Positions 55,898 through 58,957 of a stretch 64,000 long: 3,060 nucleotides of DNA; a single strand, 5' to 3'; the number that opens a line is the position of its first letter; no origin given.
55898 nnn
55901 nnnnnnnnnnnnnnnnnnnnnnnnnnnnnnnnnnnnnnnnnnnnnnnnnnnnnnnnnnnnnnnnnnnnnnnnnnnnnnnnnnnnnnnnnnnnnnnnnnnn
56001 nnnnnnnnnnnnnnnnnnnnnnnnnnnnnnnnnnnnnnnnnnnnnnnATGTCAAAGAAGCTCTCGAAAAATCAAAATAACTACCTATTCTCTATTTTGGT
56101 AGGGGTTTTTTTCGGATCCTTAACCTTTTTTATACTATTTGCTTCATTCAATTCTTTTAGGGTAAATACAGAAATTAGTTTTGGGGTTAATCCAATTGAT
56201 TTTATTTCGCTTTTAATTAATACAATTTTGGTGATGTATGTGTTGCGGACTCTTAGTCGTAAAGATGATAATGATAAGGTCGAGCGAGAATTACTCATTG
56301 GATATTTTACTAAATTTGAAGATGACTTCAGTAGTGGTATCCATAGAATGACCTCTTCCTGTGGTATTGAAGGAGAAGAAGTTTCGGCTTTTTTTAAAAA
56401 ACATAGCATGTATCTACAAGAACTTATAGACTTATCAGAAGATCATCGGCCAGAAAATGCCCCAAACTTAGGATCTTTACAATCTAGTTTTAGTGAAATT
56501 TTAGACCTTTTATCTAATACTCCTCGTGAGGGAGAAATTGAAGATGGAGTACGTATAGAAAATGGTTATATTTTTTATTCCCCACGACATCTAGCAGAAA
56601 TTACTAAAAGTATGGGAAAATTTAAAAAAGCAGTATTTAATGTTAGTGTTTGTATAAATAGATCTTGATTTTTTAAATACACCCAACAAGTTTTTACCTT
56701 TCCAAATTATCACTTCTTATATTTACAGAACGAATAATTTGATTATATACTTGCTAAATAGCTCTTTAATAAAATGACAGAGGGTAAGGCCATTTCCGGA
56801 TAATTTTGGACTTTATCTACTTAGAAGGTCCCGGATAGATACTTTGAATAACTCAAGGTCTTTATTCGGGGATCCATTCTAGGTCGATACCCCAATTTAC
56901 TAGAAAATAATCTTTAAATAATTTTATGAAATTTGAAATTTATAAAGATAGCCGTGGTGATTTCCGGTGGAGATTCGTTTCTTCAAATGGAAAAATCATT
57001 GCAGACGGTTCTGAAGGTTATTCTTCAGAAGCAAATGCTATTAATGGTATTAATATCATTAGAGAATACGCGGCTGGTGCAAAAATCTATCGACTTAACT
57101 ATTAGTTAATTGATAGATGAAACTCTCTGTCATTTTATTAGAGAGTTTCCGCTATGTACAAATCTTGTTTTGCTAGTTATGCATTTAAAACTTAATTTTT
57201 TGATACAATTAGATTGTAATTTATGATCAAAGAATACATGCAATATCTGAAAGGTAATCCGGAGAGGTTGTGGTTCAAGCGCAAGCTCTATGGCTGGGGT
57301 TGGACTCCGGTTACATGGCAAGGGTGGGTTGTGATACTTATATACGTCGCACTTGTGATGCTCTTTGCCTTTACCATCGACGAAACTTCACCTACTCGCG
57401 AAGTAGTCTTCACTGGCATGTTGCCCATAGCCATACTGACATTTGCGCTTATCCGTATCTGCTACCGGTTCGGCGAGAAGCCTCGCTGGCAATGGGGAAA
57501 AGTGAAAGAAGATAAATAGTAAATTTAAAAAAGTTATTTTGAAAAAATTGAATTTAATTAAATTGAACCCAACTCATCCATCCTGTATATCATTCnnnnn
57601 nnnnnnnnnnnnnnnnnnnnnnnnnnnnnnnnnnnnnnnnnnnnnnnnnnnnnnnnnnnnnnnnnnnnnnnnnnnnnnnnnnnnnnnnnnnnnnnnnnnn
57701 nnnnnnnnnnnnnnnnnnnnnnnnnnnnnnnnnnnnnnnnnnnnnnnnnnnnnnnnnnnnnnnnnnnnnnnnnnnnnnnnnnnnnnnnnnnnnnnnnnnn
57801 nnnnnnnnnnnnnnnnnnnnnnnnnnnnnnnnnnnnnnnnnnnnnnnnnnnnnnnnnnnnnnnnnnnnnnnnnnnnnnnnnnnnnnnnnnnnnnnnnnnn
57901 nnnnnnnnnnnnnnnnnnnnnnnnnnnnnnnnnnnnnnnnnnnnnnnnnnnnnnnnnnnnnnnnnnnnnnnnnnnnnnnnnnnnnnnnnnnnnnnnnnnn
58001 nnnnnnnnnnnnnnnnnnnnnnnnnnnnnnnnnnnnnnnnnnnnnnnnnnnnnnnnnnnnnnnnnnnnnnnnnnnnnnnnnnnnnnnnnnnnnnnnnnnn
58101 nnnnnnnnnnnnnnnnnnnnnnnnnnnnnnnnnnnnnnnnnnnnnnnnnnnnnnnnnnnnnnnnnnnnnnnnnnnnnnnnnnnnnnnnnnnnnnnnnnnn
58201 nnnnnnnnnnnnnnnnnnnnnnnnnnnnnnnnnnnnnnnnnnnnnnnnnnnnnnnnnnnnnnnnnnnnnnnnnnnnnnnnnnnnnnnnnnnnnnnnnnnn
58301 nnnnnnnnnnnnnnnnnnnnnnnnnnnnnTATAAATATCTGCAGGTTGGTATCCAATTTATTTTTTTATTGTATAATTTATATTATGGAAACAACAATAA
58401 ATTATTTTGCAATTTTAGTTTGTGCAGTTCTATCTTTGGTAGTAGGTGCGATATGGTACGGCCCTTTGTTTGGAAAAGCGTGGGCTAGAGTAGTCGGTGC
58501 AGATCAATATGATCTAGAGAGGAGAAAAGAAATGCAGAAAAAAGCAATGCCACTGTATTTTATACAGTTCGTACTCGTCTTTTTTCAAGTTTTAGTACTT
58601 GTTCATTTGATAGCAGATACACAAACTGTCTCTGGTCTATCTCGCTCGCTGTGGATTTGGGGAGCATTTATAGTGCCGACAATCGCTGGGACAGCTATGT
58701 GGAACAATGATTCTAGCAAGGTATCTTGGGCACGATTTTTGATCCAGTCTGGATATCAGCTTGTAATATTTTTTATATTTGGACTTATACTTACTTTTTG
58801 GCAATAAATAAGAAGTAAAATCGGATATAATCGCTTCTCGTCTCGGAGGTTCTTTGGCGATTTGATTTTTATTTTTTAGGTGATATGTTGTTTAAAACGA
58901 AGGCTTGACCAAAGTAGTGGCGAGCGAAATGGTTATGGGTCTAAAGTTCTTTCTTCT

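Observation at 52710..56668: Five-gene operon with the architecture of an uncharacterised anti-phage/conflict system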

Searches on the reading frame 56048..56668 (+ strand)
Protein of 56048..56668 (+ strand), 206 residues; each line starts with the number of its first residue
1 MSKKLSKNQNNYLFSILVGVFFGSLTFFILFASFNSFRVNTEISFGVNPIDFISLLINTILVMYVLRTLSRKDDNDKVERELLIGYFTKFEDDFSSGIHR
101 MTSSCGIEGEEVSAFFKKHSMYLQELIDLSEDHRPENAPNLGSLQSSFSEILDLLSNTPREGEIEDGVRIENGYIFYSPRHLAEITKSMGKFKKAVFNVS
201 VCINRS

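Call 3: search_protein_families(library=pfam, proteins=[window:56048-56668:+], max_evalue=0.1)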
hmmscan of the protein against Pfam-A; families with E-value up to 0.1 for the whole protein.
window:56048-56668:+ (206 aa): 1 family
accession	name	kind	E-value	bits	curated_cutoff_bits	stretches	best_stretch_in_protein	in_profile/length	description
PF01545.26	Cation_efflux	-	0.01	16.1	26.6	1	12-72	68-131/198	Cation efflux family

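Call 4: search_protein_families(library=padloc, proteins=[window:56048-56668:+], max_evalue=0.1)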
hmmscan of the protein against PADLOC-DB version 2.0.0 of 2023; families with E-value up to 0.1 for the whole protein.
window:56048-56668:+ (206 aa): 0 families

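Call 5: search_protein_families(library=ncbifam, proteins=[window:56048-56668:+], max_evalue=0.1)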
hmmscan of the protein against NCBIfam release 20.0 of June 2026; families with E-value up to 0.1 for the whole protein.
window:56048-56668:+ (206 aa): 0 families

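Call 22: find_homologous_proteins(query=window:56048-56665:+, max_evalue=0.001)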
Query window:56048-56665:+ (206 aa): 4 proteins with E <= 0.001 among 154 candidates.
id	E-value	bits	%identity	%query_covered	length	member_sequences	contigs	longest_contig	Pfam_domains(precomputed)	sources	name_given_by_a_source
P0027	4.3e-129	446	100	100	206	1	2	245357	-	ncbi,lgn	-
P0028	2.0e-82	293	73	92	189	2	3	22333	-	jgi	jgi:hypothetical protein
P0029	1.0e-80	288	66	100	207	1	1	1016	-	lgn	-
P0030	6.9e-69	249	57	100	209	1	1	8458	-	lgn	-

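Call 31: find_encoding_contigs(protein=P0027, flank=10000, max_places=2)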
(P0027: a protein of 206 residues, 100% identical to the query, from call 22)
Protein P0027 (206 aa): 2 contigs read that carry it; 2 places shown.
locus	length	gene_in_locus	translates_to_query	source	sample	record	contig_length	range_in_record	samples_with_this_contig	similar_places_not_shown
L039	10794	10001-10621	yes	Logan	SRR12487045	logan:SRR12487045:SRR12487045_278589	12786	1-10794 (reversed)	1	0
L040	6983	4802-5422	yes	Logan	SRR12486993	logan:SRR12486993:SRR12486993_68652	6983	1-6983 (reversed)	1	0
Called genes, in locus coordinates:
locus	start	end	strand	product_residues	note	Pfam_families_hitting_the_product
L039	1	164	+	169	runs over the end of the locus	-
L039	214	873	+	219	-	-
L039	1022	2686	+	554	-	PF05970:PIF1, PF13245:AAA_19, PF13401:AAA_22, PF13604:AAA_30, PF14493:HTH_40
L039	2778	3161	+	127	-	-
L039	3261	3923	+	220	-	-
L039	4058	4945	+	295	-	PF04536:TPM_phosphatase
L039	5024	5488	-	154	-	-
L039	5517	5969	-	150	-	PF00857:Isochorismatase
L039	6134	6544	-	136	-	-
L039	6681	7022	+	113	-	PF12643:MazG-like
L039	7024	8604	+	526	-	PF00270:DEAD (faint), PF04851:ResIII (weak), PF24883:NPHP3_N (weak), PF00004:AAA (faint), PF09848:SLFN-g3_helicase, PF13401:AAA_22 (weak)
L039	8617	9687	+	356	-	-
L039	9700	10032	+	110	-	PF14213:DUF4325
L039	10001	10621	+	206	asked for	-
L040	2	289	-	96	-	?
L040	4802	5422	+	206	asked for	-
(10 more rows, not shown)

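Call 62: find_homologous_proteins(query=A4, max_evalue=0.001)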
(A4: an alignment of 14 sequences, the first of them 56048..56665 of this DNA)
Query A4 (14 sequences) (206 aa, profile of the alignment): 54 proteins with E <= 0.001 among 3896 candidates.
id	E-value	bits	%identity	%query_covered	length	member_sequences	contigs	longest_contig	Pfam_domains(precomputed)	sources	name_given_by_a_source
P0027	1.2e-72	262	100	100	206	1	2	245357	-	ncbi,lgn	-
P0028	1.4e-67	245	73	92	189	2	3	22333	-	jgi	jgi:hypothetical protein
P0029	1.0e-62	229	66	100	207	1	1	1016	-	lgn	-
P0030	1.9e-61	225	57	100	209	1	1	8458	-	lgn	-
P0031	6.0e-38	148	25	40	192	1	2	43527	-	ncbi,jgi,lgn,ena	ncbi:MAG: hypothetical protein WC686_02085 [Candidatus Shapirobacteria bacterium]|jgi:hypothetical p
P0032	6.7e-36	142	23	40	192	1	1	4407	-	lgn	-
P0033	9.8e-33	131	-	-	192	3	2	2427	-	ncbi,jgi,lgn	jgi:hypothetical protein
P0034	1.9e-30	124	-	-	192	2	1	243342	-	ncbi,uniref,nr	ncbi:hypothetical protein [Flavobacterium sp. GT3P67]|uniref:hypothetical protein n=1 Tax=Flavobacte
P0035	2.4e-29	120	-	-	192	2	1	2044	-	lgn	-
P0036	1.1e-27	115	-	-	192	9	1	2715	-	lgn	-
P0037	5.7e-26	109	-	-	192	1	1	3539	-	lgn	-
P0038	1.4e-25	108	-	-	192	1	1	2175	-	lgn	-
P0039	8.9e-25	105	-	-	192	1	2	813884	-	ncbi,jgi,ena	-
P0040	9.4e-25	105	-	-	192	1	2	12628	-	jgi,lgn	-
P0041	1.2e-24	105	-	-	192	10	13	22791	-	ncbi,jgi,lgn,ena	jgi:hypothetical protein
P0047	3.1e-22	97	-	-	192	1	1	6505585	-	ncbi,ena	-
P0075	3.7e-10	58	-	-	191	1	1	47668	-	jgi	jgi:hypothetical protein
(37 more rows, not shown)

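Call 75: predict_structure(alignment_id=A5)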
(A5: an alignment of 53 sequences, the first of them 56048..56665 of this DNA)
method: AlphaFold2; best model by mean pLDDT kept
length: 206 residues; sequences in the alignment: 53
mean_pLDDT: 78.9   pTM: 0.58
mean pLDDT of the five models: 78.9, 78.9, 77.2, 75.1, 73.5
residues with pLDDT >= 90: 45; 70-90: 118; 50-70: 33; < 50: 10
segments of 3 or more residues with pLDDT < 50: 1-4, 42-44
pLDDT, mean of each block of 10 residues (from residue 1): 52 79 80 57 59 84 77 76 91 90 80 88 91 84 92 75 62 81 89 92 80
secondary structure, 60 per line:
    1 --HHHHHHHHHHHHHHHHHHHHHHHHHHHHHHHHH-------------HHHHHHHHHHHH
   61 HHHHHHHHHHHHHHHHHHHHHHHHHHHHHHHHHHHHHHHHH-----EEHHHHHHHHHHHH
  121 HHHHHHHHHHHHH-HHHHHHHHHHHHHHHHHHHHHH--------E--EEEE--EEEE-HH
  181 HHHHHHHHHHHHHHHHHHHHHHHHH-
elements in order: H3-35 H49-101 H109-133 H135-156 E168-171 E174-177 H179-205

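Call 78: fold_search(model_id=the predicted structure, library=pdb)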
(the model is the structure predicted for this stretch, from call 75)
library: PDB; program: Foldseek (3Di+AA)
matches with E <= 10: 194; with E <= 0.001: 0
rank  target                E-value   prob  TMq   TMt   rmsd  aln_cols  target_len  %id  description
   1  1dow_A                2.0e-01  0.99  0.49  0.50   3.8       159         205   14  CRYSTAL STRUCTURE OF A CHIMERA OF BETA-CATENIN AND ALPHA-CATENIN (released 2000-07-12)
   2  1qvx_MODEL_1_A        2.1e-01  0.95  0.40  0.58   3.7       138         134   14  SOLUTION STRUCTURE OF THE FAT DOMAIN OF FOCAL ADHESION KINASE (released 2004-03-02)
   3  9grx_6                5.4e-01  0.90  0.37  0.58   3.9       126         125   14  NDH-PSI-LHCI supercomplex from S. oleracea (released 2025-02-12)
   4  4xef_D                6.0e-01  0.63  0.33  0.46   5.1       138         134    9  Pyk2-FAT complexed with Leupaxin LD motif LD1 (released 2015-12-23)
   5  9c1s_D                6.0e-01  0.57  0.39  0.48   6.4       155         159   10  Fab F946 in complex with OspC type A (released 2025-08-27)
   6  3sfv_B                6.0e-01  0.12  0.21  0.14  15.2       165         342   16  Crystal structure of the GDP-bound Rab1a S25N mutant in complex with the coiled-coil domain of LidA from Legionella pn (released 2012-04-18)
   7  6dv1_B                6.4e-01  0.25  0.31  0.32  13.8       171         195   13  Crystal structure of the alpha-E-catenin actin-binding domain (released 2018-12-19)
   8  8bsa_A                6.8e-01  0.69  0.39  0.48   4.6       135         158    8  Vc1313-LBD bound to D-arginine (released 2023-06-07)
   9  8bsb_A                7.2e-01  0.66  0.39  0.47   4.5       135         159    8  Vc1313-LBD bound to D-lysine (released 2023-06-07)
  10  6xz3                  8.1e-01  0.89  0.43  0.68   2.7       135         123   12  Crystal structure of TLNRD1 4-helix bundle (released 2020-05-27)
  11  3gm2                  8.1e-01  0.84  0.42  0.64   3.4       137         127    9  Crystal Structure of the Focal Adhesion Targeting (FAT) Domain of Pyk2 (released 2009-05-05)
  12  8v7q_A                8.1e-01  0.54  0.40  0.43   5.8       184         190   11  IpaD (122-321) Pi-helix Mutant (delta Q148) Apo Structure (released 2024-08-21)
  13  1szi                  8.6e-01  0.28  0.27  0.28   6.9       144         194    9  Crystal Structure of the C-terminus of TIP47 (released 2004-07-27)
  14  1zw2_A                9.7e-01  0.85  0.43  0.36   4.4       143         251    8  Vinculin Head (0-258) in Complex with the Talin Rod residues 2345-2369 (released 2005-09-20)
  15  8v7s_B                9.7e-01  0.33  0.35  0.36   6.3       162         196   12  IpaD (122-321) Apo Structure (released 2024-08-21)
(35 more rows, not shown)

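Call 110: find_encoding_contigs(protein=P0047, flank=5000, max_places=1)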
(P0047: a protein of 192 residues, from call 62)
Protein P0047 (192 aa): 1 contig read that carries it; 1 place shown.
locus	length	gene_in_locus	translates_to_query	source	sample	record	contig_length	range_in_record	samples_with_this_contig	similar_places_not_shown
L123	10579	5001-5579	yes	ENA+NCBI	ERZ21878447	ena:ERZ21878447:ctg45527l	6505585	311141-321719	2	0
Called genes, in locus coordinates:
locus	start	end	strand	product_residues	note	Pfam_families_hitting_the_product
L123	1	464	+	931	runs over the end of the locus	PF04313:HSDR_N (weak), PF00270:DEAD, PF04851:ResIII, PF18766:SWI2_SNF2, PF00271:Helicase_C (faint), PF08463:EcoEI_R_C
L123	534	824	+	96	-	PF04383:KilA-N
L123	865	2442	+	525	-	PF12161:HsdM_N, PF02384:N6_Mtase, PF01170:UPF0020 (weak), PF07669:Eco57I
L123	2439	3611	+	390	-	PF01420:Methylase_S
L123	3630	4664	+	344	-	-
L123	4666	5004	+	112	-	PF14213:DUF4325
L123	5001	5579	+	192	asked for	-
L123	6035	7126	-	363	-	PF01548:DEDD_Tnp_IS110, PF02371:Transposase_20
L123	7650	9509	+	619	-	PF00196:GerE (weak), PF00665:rve (faint), PF22483:Mu-transpos_C_2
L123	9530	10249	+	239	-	PF01695:IstB_IS21, PF00308:Bac_DnaA (weak), PF02562:PhoH (weak)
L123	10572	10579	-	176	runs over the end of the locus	-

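Call 111: find_encoding_contigs(protein=P0039, flank=5000, max_places=1)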
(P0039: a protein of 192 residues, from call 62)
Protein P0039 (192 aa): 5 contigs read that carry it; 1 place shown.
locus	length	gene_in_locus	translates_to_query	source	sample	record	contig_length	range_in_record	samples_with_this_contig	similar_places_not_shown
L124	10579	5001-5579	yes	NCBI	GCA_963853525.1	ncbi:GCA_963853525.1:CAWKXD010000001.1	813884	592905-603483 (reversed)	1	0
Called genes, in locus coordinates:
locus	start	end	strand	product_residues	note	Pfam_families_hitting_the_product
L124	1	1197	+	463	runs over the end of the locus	PF03477:ATP-cone, PF00317:Ribonuc_red_lgN, PF02867:Ribonuc_red_lgC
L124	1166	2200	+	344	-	PF02867:Ribonuc_red_lgC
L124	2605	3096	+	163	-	-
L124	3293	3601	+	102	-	-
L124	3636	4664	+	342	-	-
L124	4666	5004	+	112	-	PF14213:DUF4325 (weak)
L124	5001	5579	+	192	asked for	-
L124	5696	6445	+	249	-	-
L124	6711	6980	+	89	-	PF04365:BrnT_toxin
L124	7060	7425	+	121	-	-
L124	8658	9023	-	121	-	-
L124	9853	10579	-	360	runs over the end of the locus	PF12833:HTH_18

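Call 112: find_encoding_contigs(protein=P0075, flank=5000, max_places=1)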
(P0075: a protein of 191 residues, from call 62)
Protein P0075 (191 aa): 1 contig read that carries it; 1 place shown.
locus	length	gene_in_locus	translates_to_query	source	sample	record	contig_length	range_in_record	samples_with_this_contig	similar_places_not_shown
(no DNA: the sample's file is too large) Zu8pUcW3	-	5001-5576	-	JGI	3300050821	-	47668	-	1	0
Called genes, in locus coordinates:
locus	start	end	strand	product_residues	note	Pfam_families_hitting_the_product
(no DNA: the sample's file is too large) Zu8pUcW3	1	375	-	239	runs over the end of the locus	-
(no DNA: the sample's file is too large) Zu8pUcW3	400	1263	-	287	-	-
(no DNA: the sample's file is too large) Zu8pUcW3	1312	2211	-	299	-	-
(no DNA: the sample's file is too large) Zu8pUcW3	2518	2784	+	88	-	-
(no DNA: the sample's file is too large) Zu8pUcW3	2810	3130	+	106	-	-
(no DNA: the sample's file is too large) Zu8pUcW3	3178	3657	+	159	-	-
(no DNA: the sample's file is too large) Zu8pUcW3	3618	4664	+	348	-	-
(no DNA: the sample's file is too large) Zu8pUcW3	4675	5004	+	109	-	PF14213:DUF4325 (weak)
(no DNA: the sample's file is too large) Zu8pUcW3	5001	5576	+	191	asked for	-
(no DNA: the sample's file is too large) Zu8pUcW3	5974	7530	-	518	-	-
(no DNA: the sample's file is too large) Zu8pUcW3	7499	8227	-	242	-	-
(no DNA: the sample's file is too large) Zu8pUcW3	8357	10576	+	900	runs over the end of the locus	PF13620:CarboxypepD_reg, PF14905:OMP_b-brl_3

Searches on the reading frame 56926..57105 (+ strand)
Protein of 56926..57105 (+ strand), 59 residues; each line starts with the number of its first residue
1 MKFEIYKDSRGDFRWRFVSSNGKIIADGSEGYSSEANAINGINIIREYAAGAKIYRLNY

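Call 8: search_protein_families(library=pfam, proteins=[window:56926-57105:+], max_evalue=0.01)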
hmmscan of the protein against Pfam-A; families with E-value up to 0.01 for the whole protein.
window:56926-57105:+ (59 aa): 1 family
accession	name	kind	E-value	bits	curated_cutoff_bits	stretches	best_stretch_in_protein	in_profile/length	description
PF07411.17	DUF1508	-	2.8e-16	59.6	22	1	8-55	1-47/48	Domain of unknown function (DUF1508)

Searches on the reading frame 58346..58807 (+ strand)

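Call 8: search_protein_families(library=pfam, proteins=[window:58346-58807:+], max_evalue=0.01)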
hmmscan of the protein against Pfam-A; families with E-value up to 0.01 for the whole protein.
window:58346-58807:+ (153 aa): 1 family
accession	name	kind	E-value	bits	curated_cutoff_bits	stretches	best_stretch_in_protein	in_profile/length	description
PF08570.15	DUF1761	-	9.1e-22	78.1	31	1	22-150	2-123/123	Protein of unknown function (DUF1761)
